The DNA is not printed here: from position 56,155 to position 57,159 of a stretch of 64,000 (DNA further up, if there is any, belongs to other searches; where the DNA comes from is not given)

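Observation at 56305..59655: Two paralogous envelope proteins are built from a duplicated, unrecognised domain with an (F/I)(P/H)P(H/D) motif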

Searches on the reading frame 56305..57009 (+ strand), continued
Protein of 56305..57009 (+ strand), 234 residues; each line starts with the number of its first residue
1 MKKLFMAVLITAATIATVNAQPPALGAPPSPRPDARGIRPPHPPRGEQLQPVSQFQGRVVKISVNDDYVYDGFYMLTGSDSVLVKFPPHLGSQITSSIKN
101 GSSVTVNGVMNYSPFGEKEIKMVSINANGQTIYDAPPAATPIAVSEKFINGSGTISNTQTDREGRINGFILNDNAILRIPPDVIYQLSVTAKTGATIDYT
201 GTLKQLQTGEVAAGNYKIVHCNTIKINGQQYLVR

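Call 46: find_related_loci(query=A1, collection=genome_contigs, flank=6000)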
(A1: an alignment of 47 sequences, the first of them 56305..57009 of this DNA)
Query A1 (234 aa) in genome_contigs; peptide patterns used: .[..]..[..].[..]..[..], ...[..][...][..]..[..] (x = any residue, [..] = any of these).
109 stretches matched a pattern; 64 encode a relative of the query (tblastn E <= 1e-3); 64 distinct loci.
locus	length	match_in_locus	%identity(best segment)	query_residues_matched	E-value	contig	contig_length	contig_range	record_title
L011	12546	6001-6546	57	52-234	2e-65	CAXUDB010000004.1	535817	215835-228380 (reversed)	MAG TPA_asm: uncultured Ilyomonas sp. isolate public_SRR11456914_metawrap_bin.20 genome assembly, contig: public_SRR1145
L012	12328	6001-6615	49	25-233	4e-64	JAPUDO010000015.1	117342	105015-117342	MAG: Niabella sp. isolate labscale reactor_MAG1 NODE_130_length_117342_cov_7.251511, whole genome shotgun sequence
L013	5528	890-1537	48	9-234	2e-63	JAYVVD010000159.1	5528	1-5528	MAG: Ferruginibacter sp. isolate GL75_UP_metabinner_4_sub GL75_UP_metabinner_4_sub_158, whole genome shotgun sequence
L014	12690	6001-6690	44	1-234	9e-63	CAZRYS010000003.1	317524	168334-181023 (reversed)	MAG TPA_asm: uncultured Terrimonas sp. isolate SRP344714_co1_263 genome assembly, contig: NODE_49_length_317524_cov_28.0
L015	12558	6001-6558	54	49-234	1e-61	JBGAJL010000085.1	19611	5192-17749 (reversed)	MAG: Flavitalea sp. isolate MAG_AAO_H125.50 AAOH125-50_opera_contig_5115, whole genome shotgun sequence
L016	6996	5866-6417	51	49-234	1e-60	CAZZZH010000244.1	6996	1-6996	MAG: Ilyomonas sp. isolate Brown_AD.bin.3 genome assembly, contig: NODE_2591_length_6996_cov_5.767901, whole genome shot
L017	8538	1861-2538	42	2-234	6e-61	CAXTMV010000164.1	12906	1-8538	MAG TPA_asm: uncultured Flavihumibacter sp. isolate public_SRR14722149_metawrap_bin.6 genome assembly, contig: public_SR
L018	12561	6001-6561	49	48-234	3e-60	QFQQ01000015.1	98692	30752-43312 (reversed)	MAG: Citrobacter freundii isolate S2_003_000_R2_13 S2_003_000_R2_scaffold_242, whole genome shotgun sequence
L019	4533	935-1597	44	1-234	2e-59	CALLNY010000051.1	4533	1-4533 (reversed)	MAG: uncultured Bacteroidia bacterium isolate R1_Bin_METABAT__110_1 genome assembly, contig: c_000000534692, whole genom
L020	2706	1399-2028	46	30-234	3e-58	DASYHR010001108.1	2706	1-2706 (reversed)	MAG TPA_asm: Dyadobacter sp. isolate SMAG_U4245 k141_39249, whole genome shotgun sequence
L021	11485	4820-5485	43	2-234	4e-58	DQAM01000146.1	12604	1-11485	MAG TPA_asm: Dysgonomonas sp. isolate UBA10850 contig_780, whole genome shotgun sequence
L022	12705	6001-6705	43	1-234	3e-57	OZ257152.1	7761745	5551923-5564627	MAG: Dyadobacter sp. isolate e416601d-a430-49ba-b541-7d06a6a814a1 genome assembly, chromosome: 1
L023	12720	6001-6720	47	1-234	6e-66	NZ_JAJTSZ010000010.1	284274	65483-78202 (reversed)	Dyadobacter sp. CY356 Scaffold10_1, whole genome shotgun sequence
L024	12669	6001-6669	40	1-234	1e-53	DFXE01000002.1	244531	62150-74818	MAG TPA_asm: Bacteroidales bacterium UBA4116 UBA4116_contig_270, whole genome shotgun sequence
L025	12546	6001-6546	45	49-234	1e-51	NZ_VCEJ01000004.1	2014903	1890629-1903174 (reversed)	Dyadobacter luticola strain T17 NODE_2, whole genome shotgun sequence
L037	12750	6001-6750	39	2-234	5e-41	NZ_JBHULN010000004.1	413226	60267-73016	Spirosoma soli strain KCTC 42805 spades_K_17_127_4, whole genome shotgun sequence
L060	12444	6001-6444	29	56-201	9e-17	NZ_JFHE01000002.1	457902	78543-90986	Caballeronia grimmiae strain R27 contig2, whole genome shotgun sequence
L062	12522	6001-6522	31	31-201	2e-16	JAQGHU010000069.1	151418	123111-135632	MAG: Schlesneria sp. isolate RYN_441 scaffold_2102531, whole genome shotgun sequence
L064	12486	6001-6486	28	42-201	2e-15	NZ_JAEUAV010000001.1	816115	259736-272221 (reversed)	Paraburkholderia phenoliruptrix strain HU18 NODE_HU18_1, whole genome shotgun sequence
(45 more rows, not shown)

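Call 51: search_protein_families(library=pfam, proteins=[L060:4285-5655:+, L060:5803-6546:+, L060:6596-7147:+, L060:7485-8729:+, L062:6732-7400:+, L062:7384-8850:+, L062:8915-10255:+, L062:5821-6669:+], max_evalue=0.01)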
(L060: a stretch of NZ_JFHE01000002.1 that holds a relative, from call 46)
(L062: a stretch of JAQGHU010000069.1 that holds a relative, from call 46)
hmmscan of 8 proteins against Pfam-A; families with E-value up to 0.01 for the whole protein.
L060:4285-5655:+ (456 aa): 16 families
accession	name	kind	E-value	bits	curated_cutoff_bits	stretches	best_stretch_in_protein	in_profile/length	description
PF00158.32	Sigma54_activat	-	4.1e-71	238.5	20.2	1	144-309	2-167/168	Sigma-54 interaction domain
PF00072.30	Response_reg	-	1.1e-26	93.6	30.2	1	4-116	1-110/111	Response regulator receiver domain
PF14532.12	Sigma54_activ_2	-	8.4e-25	88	25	1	144-314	1-138/138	Sigma-54 interaction domain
PF25601.1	AAA_lid_14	-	1.6e-19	70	27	1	315-384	1-72/87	AAA+ ATPase lid domain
PF02954.25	HTH_8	-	2.1e-13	50.2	22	1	409-447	2-40/42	Bacterial regulatory protein, Fis family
PF07728.20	AAA_5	-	2.7e-07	31.1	22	1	167-285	2-123/139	AAA domain (dynein-related subfamily)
PF01078.27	Mg_chelatase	-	3.2e-05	23.8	20.3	0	222-265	93-136/207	Magnesium chelatase, subunit ChlI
PF13384.12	HTH_23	-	0.00039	20.6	24.6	1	412-443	5-35/50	Homeodomain-like domain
PF13556.12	HTH_30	-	0.00043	20.5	27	1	419-447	6-34/59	PucR C-terminal helix-turn-helix domain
PF13518.12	HTH_28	-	0.00074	20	25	1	414-444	2-31/52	Helix-turn-helix domain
PF13191.12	AAA_16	-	0.00086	20.3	32.6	1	144-260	3-121/167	AAA ATPase domain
PF23198.2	PDE8A_N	-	0.0012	19.2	29.6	1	3-90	12-99/147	PDE8A-like, N-terminal domain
PF13551.12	HTH_29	-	0.0039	17.7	28.1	1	414-443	1-30/64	Winged helix-turn helix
PF18024.7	HTH_50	-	0.0056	16.8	27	0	408-447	7-45/50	Helix-turn-helix domain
PF00004.35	AAA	-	0.0071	17.2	21.2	0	167-287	1-111/131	ATPase family associated with various cellular activities (AAA)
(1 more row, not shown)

L060:5803-6546:+ (247 aa): 2 families
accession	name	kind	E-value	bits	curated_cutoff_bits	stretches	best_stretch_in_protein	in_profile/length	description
PF18914.6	DUF5666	-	0.00027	21.6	27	1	100-129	35-59/60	Domain of unknown function (DUF5666)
PF08140.16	Cuticle_1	-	0.00087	19.7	27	0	181-210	4-32/40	Crustacean cuticle protein repeat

L060:6596-7147:+ (183 aa): 1 family
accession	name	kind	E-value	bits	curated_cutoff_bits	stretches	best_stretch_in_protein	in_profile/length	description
PF01336.31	tRNA_anti-codon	-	0.005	17.2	27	0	134-174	32-73/75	OB-fold nucleic acid binding domain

L060:7485-8729:+ (414 aa): 2 families
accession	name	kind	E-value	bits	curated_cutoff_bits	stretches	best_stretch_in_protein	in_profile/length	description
PF07690.21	MFS_1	-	5.7e-33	114.7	33.4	2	12-339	6-330/347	Major Facilitator Superfamily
PF12832.13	MFS_1_like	-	2.8e-22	79.7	25.2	1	7-376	4-372/373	MFS_1 like family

L062:6732-7400:+ (222 aa): 2 families
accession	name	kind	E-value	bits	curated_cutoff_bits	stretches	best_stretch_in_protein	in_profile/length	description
PF00072.30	Response_reg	-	4.5e-29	101.3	30.2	1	8-116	1-110/111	Response regulator receiver domain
PF00486.34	Trans_reg_C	-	1.3e-20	73.7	26.2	1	152-219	4-76/77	Transcriptional regulatory protein, C terminal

L062:7384-8850:+ (488 aa): 5 families
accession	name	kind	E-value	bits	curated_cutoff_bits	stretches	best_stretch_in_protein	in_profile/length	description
PF02518.31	HATPase_c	-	9e-29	100.6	26.4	1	361-473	1-110/111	Histidine kinase-, DNA gyrase B-, and HSP90-like ATPase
PF00512.31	HisKA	-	2.2e-17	63.3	26.9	1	252-317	2-66/66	His Kinase A (phospho-acceptor) domain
PF00672.30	HAMP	-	4.5e-12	46.5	25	1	194-246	1-52/53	HAMP domain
PF08521.16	2CSK_N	-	9.6e-05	22.9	23.2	1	58-121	25-88/140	Two-component sensor kinase N-terminal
PF13581.12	HATPase_c_2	-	0.0001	22.7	27.4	1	363-466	29-125/127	Histidine kinase-like ATPase domain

L062:8915-10255:+ (446 aa): 2 families
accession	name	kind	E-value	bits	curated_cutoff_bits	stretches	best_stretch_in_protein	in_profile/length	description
PF07690.21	MFS_1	-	9.5e-35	120.6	33.4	2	57-314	6-264/347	Major Facilitator Superfamily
PF12832.13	MFS_1_like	-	5.4e-08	32.7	25.2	1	52-409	4-366/373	MFS_1 like family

L062:5821-6669:+ (282 aa): 1 family
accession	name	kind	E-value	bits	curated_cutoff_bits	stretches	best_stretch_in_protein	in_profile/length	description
PF01336.31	tRNA_anti-codon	-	0.0066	16.8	27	0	185-225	30-70/75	OB-fold nucleic acid binding domain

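Call 58: search_protein_families(library=ncbifam, proteins=[L003:7815-8597:+, L003:8594-9907:+, L062:6732-7400:+, L062:7384-8850:+], max_evalue=1e-10)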
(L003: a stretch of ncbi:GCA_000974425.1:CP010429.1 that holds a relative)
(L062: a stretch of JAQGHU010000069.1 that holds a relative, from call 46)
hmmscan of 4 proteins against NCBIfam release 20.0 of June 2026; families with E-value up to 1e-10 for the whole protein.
L003:7815-8597:+ (260 aa): 59 families (the best 25 are shown)
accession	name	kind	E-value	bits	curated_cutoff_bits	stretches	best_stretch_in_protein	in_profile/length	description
TIGR01387.1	cztR_silR_copR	subfamily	8.7e-66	221.7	279.2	1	40-257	1-218/218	heavy metal response regulator transcription factor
NF041734.1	resp_reg_RppA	equivalog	5.6e-56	189.4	250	1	39-258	2-228/229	two-component system response regulator RppA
NF007346.1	PRK09836.1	equivalog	5.6e-53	180.1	420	1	38-258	1-222/227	copper/silver response regulator transcription factor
NF008567.0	PRK11517.1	equivalog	2.8e-52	177.3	353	1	38-258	1-219/223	response regulator transcription factor HprR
NF045991.1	RespRegCtrARhodob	equivalog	9.1e-51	172.7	350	1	39-258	2-222/224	response regulator transcription factor CtrA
NF007928.2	PRK10643.1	equivalog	1.4e-48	165.4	330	1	38-257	1-216/216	two-component system response regulator PmrA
TIGR02154.1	PhoB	equivalog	9.4e-48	162.5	296.2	1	38-257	3-225/226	phosphate regulon transcriptional regulator PhoB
NF040689.1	MtrAB_MtrA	equivalog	2.8e-47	160.9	300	1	40-256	1-217/219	MtrAB system response regulator MtrA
NF045944.1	ResRegRpaBCyano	equivalog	1.1e-44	152.5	330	1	41-258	1-228/229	response regulator transcription factor RpaB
NF012023.0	PRK15479.1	equivalog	3.3e-44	151.1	337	1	39-259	2-219/224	transcriptional regulator TctD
NF007663.1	PRK10336.1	equivalog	6.6e-41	140.5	345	1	39-258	2-217/219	quorum sensing response regulator transcription factor QseB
NF053854.1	RespRegPhoBBctds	equivalog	7.5e-41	139.9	270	1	40-257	1-224/225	two-component system response regulator PhoB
NF045914.1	RespRegNblR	equivalog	1.9e-40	138.9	300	1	39-260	8-228/228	response regulator transcription factor NblR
NF008296.0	PRK11083.1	equivalog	3.6e-39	134.5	273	1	39-258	5-226/228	two-component system response regulator CreB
NF041733.1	resp_reg_CseB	equivalog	7.8e-39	133.4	350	1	39-258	2-227/228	two-component system response regulator CseB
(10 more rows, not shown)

L003:8594-9907:+ (437 aa): 39 families (the best 25 are shown)
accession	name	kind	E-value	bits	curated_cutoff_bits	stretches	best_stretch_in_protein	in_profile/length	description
TIGR01386.1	cztS_silS_copS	subfamily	2.3e-34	119.2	292.55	1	27-423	47-447/457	heavy metal sensor histidine kinase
NF052314.1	T9SS_HK_PorY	subfamily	7.7e-29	101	350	1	4-423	3-409/418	PorY family sensor histidine kinase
NF045903.1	CuHisKinLciSLeg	equivalog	3.4e-28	99.1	700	1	148-427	69-350/357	copper-responsive two-component system sensor histidine kinase LciS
NF012163.2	BaeS_SmeS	equivalog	1.4e-27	96.7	500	1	138-419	161-442/457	sensor histidine kinase efflux regulator BaeS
NF033092.0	HK_WalK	equivalog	8.7e-27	93.9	725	1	220-422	373-581/594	cell wall metabolism sensor histidine kinase WalK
NF012226.0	AdeS_HK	equivalog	3.3e-25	89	500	1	140-422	62-341/353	two-component sensor histidine kinase AdeS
NF040691.1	MtrAB_MtrB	equivalog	3.2e-24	85.8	450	1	108-434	154-492/507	MtrAB system histidine kinase MtrB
NF008025.0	PRK10755.1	equivalog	1e-23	83.7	314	1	152-422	77-342/362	two-component system sensor histidine kinase PmrB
NF046044.1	PnpS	equivalog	6.1e-23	81.5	400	1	212-420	163-376/390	two-component system histidine kinase PnpS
NF008312.0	PRK11100.1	equivalog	1.6e-22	80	356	1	124-434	164-474/477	two-component system sensor histidine kinase CreC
NF007837.0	PRK10549.1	equivalog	1.6e-22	79.9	603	1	148-417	170-440/466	envelope stress sensor histidine kinase BaeS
NF007345.0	PRK09835.1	subfamily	4e-22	78.4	423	1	94-420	137-466/482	Cu(+)/Ag(+) sensor histidine kinase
NF041735.1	hist_kin_RppB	equivalog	1.8e-21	76.5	400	1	218-420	215-424/438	two-component system sensor histidine kinase RppB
TIGR02966.1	phoR_proteo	equivalog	3.2e-21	75.7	334.2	1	216-367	111-261/333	phosphate regulon sensor histidine kinase PhoR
NF007664.1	PRK10337.1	equivalog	3.9e-21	75.2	475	1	147-418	159-427/442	quorum sensing histidine kinase QseC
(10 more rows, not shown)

L062:6732-7400:+ (222 aa): 69 families (the best 25 are shown)
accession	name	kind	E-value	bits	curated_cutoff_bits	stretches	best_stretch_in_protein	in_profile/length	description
TIGR01387.1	cztR_silR_copR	subfamily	6.9e-63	212.2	279.2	1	8-220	1-218/218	heavy metal response regulator transcription factor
NF007928.2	PRK10643.1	equivalog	4.8e-59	199.6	330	1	6-219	1-215/216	two-component system response regulator PmrA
NF045991.1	RespRegCtrARhodob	equivalog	1.4e-56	191.8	350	1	6-220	1-221/224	response regulator transcription factor CtrA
NF008567.0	PRK11517.1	equivalog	6.5e-54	182.7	353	1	6-219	1-217/223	response regulator transcription factor HprR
NF041734.1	resp_reg_RppA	equivalog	3.5e-53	180.3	250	1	6-220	1-227/229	two-component system response regulator RppA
NF041733.1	resp_reg_CseB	equivalog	5.8e-53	179.6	350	1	7-219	2-225/228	two-component system response regulator CseB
NF007663.1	PRK10336.1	equivalog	1.8e-52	178.3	345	1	6-220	1-216/219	quorum sensing response regulator transcription factor QseB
NF045944.1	ResRegRpaBCyano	equivalog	4.6e-52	176.7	330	1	9-220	1-227/229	response regulator transcription factor RpaB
NF012023.0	PRK15479.1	equivalog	7.3e-52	176.1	337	1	6-220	1-217/224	transcriptional regulator TctD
NF040689.1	MtrAB_MtrA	equivalog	8.7e-48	162.5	300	1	8-218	1-216/219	MtrAB system response regulator MtrA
NF007346.1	PRK09836.1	equivalog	1.4e-47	162.4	420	1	6-220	1-221/227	copper/silver response regulator transcription factor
NF053854.1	RespRegPhoBBctds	equivalog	1.7e-47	161.7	270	1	8-219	1-223/225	two-component system response regulator PhoB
TIGR02154.1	PhoB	equivalog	3.9e-47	160.5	296.2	1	6-219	3-224/226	phosphate regulon transcriptional regulator PhoB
NF008296.0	PRK11083.1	equivalog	8.6e-47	159.4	273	1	5-220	3-225/228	two-component system response regulator CreB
NF040534.1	resp_reg_YycF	equivalog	7.3e-43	146.5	340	1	7-220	2-227/231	response regulator YycF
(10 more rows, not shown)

L062:7384-8850:+ (488 aa): 70 families (the best 25 are shown)
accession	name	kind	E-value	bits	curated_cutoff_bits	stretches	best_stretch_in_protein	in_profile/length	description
TIGR01386.1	cztS_silS_copS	subfamily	8e-78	262.4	292.55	1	177-471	166-457/457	heavy metal sensor histidine kinase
NF046044.1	PnpS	equivalog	3.4e-58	197.5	400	1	253-471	171-390/390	two-component system histidine kinase PnpS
NF040691.1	MtrAB_MtrB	equivalog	1e-55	189.7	450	1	152-477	165-497/507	MtrAB system histidine kinase MtrB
NF007345.0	PRK09835.1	subfamily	8.6e-54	182.8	423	1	199-472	209-480/482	Cu(+)/Ag(+) sensor histidine kinase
NF033092.0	HK_WalK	equivalog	2.2e-53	181.7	725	1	254-472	374-594/594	cell wall metabolism sensor histidine kinase WalK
TIGR02966.1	phoR_proteo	equivalog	3.7e-52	177.4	334.2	1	251-469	113-332/333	phosphate regulon sensor histidine kinase PhoR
NF041735.1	hist_kin_RppB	equivalog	8.5e-51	173.1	400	1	247-471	211-438/438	two-component system sensor histidine kinase RppB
NF012163.2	BaeS_SmeS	equivalog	3.6e-46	158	500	1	182-469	171-455/457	sensor histidine kinase efflux regulator BaeS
NF007837.0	PRK10549.1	equivalog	1.8e-44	152.2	603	1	178-475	168-461/466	envelope stress sensor histidine kinase BaeS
NF047874.1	MASE3_PAS_HK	subfamily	1.1e-43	150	560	1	240-474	386-627/655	MASE3 domain-containing sensor histidine kinase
NF007007.0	PRK09470.1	equivalog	6.9e-43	147.2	486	1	192-475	185-462/463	envelope stress sensor histidine kinase CpxA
NF045903.1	CuHisKinLciSLeg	equivalog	1.1e-42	146.7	700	1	192-469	79-355/357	copper-responsive two-component system sensor histidine kinase LciS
NF012226.0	AdeS_HK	equivalog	1.1e-42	146.5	500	1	172-471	61-352/353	two-component sensor histidine kinase AdeS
NF008312.0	PRK11100.1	equivalog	1.5e-41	142.8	356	1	157-473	164-475/477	two-component system sensor histidine kinase CreC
TIGR02956.1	TMAO_torS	equivalog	3.9e-38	131.2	676.5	1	254-476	466-686/967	TMAO reductase system sensor histidine kinase/response regulator TorS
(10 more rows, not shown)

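Call 75: search_protein_families(library=ncbifam, proteins=[L001:2859-4085:+, L037:9183-10421:+, L060:7485-8729:+, L006:5350-5967:+], max_evalue=0.00001)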
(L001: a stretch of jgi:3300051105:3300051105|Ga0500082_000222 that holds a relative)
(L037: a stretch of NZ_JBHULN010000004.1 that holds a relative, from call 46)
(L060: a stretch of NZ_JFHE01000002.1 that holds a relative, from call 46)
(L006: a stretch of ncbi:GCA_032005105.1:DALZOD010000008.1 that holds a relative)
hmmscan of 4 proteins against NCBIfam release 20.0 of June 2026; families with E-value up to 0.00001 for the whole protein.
L001:2859-4085:+ (408 aa): 2 families
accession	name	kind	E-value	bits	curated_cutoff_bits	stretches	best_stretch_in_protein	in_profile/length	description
TIGR00880.1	2_A_01_02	superfamily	2.3e-09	37.5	131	1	261-396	9-141/141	multidrug resistance protein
TIGR00899.1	2A0120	subfamily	2.7e-08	33.4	522.3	1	28-391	17-372/375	sugar efflux transporter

L037:9183-10421:+ (412 aa): 6 families
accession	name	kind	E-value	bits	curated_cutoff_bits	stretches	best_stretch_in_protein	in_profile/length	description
TIGR00880.1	2_A_01_02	superfamily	6e-20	71.8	131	2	270-405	9-141/141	multidrug resistance protein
TIGR00710.1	efflux_Bcr_CflA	subfamily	1.7e-11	44.2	200.9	1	269-409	54-187/385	Bcr/CflA family efflux MFS transporter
TIGR00900.1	2A0121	subfamily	3.7e-11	43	319.6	1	41-344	23-326/364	H+ Antiporter protein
TIGR00899.1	2A0120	subfamily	2e-09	37.1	522.3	1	36-400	17-372/375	sugar efflux transporter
NF007077.0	PRK09528.1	subfamily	7.1e-08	31.4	429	1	36-407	31-409/421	galactoside permease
NF008654.0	PRK11652.1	equivalog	1.8e-07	30.4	479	1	288-409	71-191/397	multidrug efflux MFS transporter EmrD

L060:7485-8729:+ (414 aa): 5 families
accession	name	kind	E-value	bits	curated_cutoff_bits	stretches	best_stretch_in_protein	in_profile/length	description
TIGR00880.1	2_A_01_02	superfamily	9.9e-16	58.1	131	2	263-391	9-136/141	multidrug resistance protein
TIGR00899.1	2A0120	subfamily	1.6e-11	43.9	522.3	1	14-388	9-369/375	sugar efflux transporter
NF037955.1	mfs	subfamily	1.4e-10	40.8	100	1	20-171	14-171/366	MFS transporter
TIGR00900.1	2A0121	subfamily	5.6e-07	29.2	319.6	1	37-261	34-256/364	H+ Antiporter protein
NF007372.0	PRK09874.1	equivalog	4.8e-06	25.9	571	1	40-183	261-404/408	multidrug efflux MFS transporter MdtG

L006:5350-5967:+ (205 aa): 2 families
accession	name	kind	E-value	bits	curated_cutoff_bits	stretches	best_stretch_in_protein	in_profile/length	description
NF049866.1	outer_TDE1717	subfamily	1.3e-15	57.9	135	1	4-205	3-210/210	TDE1717 family outer membrane beta-barrel protein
NF052311.1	T9SS_PorT_SprT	equivalog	2.4e-06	27.1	125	1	52-168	69-189/239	type IX secretion/gliding motility protein PorT/SprT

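Call 76: list_cluster_members(proteins=[P0063, P0062, P0060, L064:5839-6588:+, L064:6638-7180:+, L060:5803-6546:+, L062:5821-6669:+, P0223])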
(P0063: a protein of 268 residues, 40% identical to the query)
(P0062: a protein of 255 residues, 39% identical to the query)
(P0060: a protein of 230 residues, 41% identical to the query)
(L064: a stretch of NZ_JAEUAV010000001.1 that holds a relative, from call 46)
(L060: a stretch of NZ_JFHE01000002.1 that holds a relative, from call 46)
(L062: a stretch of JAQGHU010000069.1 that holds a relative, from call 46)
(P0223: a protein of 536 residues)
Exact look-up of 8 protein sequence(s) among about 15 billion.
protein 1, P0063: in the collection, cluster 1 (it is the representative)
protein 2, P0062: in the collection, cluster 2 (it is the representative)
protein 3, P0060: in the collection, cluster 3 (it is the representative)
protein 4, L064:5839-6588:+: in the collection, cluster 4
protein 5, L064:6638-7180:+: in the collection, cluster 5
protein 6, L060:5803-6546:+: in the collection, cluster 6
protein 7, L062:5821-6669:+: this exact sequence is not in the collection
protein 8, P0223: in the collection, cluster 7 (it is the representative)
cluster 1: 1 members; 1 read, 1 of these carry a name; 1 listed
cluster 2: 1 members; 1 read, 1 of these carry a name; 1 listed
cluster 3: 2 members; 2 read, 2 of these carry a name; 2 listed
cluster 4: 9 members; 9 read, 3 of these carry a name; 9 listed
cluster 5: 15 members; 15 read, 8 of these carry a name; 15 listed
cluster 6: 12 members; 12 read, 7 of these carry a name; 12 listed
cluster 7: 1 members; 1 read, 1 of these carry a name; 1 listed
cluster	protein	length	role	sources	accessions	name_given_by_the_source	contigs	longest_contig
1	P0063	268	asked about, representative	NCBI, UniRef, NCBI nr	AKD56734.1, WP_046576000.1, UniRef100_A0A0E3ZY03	hypothetical protein [Spirosoma radiotolerans] | DUF5666 domain-containing protein n=1 Tax=Spirosoma radiotolerans TaxID=1379870 ...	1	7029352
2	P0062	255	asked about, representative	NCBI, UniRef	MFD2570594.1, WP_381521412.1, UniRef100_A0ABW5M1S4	hypothetical protein ACFSUS_08120 [Spirosoma soli] | DUF5666 domain-containing protein n=1 Tax=Spirosoma soli TaxID=1770529 ...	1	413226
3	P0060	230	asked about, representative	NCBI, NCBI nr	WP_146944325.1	hypothetical protein [Chryseobacterium hagamense]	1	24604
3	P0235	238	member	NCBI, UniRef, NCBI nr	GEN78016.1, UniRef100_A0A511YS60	hypothetical protein CHA01nite_37560 [Chryseobacterium hagamense] | DUF5666 domain-containing protein n=2 Tax=Chryseobacterium hagamense TaxID=395935 ...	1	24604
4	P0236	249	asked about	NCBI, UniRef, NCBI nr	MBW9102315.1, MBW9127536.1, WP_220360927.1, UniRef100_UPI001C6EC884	hypothetical protein [Paraburkholderia phenoliruptrix] | hypothetical protein n=1 Tax=Paraburkholderia phenoliruptrix TaxID=252970 ...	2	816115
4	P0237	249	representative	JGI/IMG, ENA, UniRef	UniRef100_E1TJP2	Putative secreted protein n=1 Tax=Burkholderia sp. (strain CCGE1003) TaxID=640512 ...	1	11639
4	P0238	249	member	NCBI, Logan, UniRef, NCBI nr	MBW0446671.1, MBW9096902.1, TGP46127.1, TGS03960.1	hypothetical protein EN871_06640 [bacterium M00.F.Ca.ET.228.01.1.1] | hypothetical protein n=1 Tax=Paraburkholderia phenoliruptrix TaxID=252970 ... | hypothetical protein [Paraburkholderia phenoliruptrix]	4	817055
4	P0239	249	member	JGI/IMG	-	-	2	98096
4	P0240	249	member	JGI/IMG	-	-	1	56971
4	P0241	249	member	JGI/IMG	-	-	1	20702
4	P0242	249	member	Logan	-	-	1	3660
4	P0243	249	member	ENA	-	-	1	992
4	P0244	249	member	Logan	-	-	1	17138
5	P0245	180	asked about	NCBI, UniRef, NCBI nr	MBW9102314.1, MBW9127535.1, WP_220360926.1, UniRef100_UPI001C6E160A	hypothetical protein [Paraburkholderia phenoliruptrix] | hypothetical protein n=1 Tax=Paraburkholderia phenoliruptrix TaxID=252970 ...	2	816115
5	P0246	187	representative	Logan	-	-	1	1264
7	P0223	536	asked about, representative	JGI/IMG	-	beta-lactamase regulating signal transducer with metallopeptidase domain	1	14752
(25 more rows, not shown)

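Call 80: find_encoding_contigs(protein=P0223, flank=4000, max_places=1)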
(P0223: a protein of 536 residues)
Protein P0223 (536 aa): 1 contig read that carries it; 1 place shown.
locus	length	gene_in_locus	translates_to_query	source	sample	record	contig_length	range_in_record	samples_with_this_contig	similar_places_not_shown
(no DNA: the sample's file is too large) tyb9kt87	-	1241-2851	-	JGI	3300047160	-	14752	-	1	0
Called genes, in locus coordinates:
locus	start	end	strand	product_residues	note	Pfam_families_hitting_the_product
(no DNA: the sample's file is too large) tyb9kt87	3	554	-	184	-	?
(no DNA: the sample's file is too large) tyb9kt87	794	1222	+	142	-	PF03965:Penicillinase_R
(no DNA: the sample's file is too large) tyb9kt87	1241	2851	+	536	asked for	PF05569:Peptidase_M56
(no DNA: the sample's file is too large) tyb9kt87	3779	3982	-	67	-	-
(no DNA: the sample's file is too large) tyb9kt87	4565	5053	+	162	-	-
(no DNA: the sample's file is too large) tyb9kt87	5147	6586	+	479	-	PF00884:Sulfatase, PF16347:SGSH_C (weak), PF14707:Sulfatase_C (weak)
